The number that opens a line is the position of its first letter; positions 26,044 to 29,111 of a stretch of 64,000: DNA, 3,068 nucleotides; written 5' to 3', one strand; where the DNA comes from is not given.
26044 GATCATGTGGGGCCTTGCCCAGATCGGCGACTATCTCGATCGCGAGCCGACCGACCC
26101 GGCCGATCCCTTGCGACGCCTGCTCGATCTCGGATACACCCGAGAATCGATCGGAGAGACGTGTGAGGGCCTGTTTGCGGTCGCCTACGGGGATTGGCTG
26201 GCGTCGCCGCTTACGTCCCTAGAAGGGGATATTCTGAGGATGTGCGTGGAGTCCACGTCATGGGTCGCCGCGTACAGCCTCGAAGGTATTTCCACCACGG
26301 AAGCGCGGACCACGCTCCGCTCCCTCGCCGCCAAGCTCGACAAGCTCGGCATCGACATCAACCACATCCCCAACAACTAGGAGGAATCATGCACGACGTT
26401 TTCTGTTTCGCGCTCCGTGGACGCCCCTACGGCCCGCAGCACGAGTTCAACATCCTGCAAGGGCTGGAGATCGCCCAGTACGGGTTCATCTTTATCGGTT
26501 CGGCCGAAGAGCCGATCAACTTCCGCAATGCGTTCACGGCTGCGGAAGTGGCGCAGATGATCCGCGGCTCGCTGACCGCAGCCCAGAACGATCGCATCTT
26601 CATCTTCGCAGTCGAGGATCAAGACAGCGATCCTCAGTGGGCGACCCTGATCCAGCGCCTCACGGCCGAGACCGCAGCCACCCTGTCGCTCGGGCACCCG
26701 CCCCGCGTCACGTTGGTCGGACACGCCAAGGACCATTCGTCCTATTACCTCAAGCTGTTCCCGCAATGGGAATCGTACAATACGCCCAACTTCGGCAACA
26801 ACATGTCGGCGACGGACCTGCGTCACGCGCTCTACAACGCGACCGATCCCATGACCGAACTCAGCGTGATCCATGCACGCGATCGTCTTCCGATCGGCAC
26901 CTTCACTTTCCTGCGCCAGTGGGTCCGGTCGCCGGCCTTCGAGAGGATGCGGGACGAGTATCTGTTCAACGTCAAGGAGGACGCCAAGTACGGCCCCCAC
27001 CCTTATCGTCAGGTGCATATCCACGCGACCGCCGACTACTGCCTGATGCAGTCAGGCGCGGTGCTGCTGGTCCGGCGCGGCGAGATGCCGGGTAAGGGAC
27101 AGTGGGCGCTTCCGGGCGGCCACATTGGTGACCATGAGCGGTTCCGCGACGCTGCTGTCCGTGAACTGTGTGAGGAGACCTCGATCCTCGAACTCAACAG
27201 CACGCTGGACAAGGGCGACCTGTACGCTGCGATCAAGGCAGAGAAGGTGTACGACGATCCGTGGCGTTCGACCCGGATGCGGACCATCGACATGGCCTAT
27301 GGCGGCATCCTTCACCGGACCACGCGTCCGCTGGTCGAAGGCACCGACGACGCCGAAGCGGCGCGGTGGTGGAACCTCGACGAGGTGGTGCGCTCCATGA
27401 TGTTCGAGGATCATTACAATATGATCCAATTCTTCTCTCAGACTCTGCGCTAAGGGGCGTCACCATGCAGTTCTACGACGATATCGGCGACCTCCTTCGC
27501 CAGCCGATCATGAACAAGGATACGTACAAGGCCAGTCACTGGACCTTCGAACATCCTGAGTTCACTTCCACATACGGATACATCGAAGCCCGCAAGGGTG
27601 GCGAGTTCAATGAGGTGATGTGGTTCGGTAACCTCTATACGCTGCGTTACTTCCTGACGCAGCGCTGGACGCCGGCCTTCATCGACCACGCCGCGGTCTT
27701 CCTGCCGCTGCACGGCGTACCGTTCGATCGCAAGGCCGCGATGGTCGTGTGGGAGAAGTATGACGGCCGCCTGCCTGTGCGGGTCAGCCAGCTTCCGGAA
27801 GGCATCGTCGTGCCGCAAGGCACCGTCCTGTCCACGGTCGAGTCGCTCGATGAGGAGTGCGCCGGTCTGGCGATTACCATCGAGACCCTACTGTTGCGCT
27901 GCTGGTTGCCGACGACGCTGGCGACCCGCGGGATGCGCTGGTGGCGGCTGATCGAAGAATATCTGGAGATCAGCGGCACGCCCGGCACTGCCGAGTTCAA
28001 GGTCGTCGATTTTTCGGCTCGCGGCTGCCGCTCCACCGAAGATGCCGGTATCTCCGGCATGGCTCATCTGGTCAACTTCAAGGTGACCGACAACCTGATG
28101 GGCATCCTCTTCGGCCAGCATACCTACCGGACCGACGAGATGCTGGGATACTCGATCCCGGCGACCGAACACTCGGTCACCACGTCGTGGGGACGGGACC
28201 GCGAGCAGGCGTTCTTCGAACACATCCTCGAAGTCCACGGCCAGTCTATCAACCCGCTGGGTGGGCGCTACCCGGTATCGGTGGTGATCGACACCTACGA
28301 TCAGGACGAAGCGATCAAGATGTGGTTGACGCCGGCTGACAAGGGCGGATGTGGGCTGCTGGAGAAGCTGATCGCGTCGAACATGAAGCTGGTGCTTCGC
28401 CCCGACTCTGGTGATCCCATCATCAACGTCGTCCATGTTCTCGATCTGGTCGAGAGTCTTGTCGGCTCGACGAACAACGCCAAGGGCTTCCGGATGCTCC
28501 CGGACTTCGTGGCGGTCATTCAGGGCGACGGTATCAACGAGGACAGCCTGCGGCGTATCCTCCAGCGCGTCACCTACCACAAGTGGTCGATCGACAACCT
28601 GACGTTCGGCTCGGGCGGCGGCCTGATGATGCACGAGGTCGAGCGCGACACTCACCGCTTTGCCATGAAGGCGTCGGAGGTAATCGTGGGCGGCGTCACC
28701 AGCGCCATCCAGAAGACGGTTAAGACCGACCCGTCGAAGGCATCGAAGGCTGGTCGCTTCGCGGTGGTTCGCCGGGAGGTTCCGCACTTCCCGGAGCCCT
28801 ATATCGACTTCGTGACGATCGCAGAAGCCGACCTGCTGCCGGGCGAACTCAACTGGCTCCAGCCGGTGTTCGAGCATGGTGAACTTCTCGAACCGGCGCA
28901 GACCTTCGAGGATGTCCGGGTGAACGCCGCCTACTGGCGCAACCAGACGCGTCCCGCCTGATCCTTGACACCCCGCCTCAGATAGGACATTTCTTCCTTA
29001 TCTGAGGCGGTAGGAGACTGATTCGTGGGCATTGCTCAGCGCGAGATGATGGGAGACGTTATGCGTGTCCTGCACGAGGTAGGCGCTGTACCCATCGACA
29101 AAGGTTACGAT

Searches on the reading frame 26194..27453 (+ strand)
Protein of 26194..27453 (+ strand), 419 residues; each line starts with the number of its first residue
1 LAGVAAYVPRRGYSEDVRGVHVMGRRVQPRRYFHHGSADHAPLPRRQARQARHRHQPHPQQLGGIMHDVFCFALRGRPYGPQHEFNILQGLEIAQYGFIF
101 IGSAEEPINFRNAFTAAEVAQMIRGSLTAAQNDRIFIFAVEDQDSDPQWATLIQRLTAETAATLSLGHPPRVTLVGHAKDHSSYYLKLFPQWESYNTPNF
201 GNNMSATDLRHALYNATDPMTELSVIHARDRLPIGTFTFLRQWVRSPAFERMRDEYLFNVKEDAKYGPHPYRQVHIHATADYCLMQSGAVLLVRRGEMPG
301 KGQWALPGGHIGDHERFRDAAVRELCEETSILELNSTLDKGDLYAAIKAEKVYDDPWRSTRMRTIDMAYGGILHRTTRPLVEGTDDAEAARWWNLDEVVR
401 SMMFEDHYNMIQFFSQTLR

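Call 61: search_protein_families(library=pfam, proteins=[window:26194-27453:+], max_evalue=0.001)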
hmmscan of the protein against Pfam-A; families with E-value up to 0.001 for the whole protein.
window:26194-27453:+ (419 aa): 1 family
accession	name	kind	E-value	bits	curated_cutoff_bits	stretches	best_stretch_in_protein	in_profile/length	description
PF00293.34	NUDIX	-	4.8e-18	65.9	21.1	1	284-412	10-132/134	NUDIX domain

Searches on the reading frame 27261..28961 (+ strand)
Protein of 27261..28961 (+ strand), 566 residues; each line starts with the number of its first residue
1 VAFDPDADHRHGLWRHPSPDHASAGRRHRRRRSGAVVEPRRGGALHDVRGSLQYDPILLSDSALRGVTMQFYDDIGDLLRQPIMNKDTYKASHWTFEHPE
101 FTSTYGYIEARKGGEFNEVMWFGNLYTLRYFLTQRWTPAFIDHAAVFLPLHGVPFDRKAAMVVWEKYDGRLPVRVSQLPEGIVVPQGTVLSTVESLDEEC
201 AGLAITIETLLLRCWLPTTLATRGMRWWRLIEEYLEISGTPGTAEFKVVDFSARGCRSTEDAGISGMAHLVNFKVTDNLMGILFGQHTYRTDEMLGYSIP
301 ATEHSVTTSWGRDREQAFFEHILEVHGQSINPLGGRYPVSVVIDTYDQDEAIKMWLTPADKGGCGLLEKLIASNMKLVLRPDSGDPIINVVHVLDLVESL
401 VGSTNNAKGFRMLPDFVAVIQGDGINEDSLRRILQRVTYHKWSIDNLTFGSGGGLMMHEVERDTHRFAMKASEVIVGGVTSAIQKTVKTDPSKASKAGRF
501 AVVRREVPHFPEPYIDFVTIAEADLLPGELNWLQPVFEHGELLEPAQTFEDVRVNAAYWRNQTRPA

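Call 61: search_protein_families(library=pfam, proteins=[window:27261-28961:+], max_evalue=0.001)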
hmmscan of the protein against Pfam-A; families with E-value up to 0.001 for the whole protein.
window:27261-28961:+ (566 aa): 2 families
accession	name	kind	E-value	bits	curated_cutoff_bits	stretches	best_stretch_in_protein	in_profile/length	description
PF04095.22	NAPRTase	-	2.7e-33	116.2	20.8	1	246-499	1-221/239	Nicotinate phosphoribosyltransferase (NAPRTase) family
PF18127.6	NAMPT_N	-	3.5e-12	46.9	25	1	84-175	4-98/98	Nicotinamide phosphoribosyltransferase, N-terminal domain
